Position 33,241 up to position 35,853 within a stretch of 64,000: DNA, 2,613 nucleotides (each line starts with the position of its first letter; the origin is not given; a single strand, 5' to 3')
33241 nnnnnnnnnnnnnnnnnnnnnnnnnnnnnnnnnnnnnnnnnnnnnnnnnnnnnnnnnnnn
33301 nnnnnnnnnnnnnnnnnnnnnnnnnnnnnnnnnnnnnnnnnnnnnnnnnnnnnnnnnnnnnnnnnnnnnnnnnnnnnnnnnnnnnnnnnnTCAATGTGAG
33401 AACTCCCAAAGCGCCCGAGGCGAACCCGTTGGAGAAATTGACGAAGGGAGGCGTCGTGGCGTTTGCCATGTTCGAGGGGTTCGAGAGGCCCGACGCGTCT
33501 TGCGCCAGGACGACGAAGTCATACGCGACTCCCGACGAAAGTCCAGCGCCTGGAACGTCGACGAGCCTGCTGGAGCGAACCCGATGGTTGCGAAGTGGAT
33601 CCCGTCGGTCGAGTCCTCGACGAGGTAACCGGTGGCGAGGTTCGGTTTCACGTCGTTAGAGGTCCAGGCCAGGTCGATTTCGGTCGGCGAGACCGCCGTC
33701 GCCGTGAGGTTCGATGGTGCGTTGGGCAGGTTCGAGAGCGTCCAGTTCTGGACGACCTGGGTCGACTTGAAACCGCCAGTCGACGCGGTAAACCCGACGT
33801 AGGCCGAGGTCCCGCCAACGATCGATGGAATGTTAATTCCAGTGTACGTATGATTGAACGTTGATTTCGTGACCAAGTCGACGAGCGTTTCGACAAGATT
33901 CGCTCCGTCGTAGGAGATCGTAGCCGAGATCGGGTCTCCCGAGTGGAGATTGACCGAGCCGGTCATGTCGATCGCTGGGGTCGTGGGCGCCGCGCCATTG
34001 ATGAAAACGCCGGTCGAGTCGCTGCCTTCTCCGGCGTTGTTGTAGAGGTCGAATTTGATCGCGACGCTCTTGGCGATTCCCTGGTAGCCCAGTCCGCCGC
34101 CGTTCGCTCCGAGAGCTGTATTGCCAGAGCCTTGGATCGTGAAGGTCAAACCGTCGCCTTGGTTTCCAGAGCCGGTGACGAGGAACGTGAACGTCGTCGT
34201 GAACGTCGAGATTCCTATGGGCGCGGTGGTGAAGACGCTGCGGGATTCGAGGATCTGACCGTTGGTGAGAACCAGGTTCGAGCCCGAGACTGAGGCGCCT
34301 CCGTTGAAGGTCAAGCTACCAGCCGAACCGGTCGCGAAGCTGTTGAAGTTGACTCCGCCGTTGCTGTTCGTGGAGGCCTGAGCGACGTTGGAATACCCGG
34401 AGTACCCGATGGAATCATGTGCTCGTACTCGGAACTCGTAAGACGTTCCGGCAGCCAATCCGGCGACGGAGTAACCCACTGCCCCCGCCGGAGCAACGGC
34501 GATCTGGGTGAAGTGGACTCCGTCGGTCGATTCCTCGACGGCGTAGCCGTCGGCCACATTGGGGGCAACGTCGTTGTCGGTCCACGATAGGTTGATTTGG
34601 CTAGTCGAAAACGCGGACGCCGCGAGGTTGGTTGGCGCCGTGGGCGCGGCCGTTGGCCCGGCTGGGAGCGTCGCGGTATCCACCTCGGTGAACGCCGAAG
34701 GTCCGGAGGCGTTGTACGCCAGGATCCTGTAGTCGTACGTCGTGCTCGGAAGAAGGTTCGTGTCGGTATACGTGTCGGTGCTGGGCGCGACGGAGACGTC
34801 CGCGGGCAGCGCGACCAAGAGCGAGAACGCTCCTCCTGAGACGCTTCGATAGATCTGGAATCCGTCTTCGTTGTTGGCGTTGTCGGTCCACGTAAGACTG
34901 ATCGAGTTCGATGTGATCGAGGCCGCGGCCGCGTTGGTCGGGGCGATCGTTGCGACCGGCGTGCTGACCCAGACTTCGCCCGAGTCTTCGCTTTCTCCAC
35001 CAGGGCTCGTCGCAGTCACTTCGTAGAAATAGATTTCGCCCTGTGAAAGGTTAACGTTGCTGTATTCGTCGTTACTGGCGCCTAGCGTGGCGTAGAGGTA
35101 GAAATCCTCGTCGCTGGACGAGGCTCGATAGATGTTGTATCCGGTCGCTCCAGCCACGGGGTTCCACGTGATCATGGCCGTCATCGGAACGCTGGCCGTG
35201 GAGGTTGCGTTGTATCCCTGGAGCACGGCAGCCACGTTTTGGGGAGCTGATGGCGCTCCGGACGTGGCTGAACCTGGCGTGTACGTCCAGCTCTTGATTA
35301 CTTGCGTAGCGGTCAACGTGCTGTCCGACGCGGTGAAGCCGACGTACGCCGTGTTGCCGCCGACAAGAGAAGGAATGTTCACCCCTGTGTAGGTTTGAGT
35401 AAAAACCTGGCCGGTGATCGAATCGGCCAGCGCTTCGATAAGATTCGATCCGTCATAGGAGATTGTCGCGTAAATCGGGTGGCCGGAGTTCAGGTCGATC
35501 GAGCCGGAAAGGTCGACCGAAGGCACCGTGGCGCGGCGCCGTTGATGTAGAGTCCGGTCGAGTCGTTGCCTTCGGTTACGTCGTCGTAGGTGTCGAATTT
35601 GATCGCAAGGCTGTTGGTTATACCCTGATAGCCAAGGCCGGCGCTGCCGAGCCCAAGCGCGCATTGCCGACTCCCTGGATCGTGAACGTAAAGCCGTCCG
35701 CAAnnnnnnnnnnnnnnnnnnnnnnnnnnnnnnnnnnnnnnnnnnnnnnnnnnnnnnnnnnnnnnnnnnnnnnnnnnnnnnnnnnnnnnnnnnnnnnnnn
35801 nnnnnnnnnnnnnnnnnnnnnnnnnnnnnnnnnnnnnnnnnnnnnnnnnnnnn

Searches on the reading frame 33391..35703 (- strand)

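Call 38: search_protein_families(library=pfam, proteins=[window:33391-35703:-], max_evalue=0.001)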
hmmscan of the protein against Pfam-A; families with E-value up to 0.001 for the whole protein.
window:33391-35703:- (770 aa): 5 families
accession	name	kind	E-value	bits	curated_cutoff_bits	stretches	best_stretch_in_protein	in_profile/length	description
PF00041.27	fn3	-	1.1e-26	93.3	25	2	356-442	2-82/84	Fibronectin type III domain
PF00139.26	Lectin_legB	-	1.1e-25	91.1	26.3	2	452-663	5-241/250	Legume lectin domain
PF18483.9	Lectin_L-type_dom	-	9.8e-16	58.7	78.3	1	463-653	9-213/215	Legume lectin beta-barrel domain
PF25059.1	FN3_DSCAM-DSCAML_C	-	8.5e-07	29.7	39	0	410-437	46-73/89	DSCAM/DSCAML C-terminal Fn3-like domain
PF16656.11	Pur_ac_phosph_N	-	0.00028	21.8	30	0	259-338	7-91/93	Purple acid Phosphatase, N-terminal domain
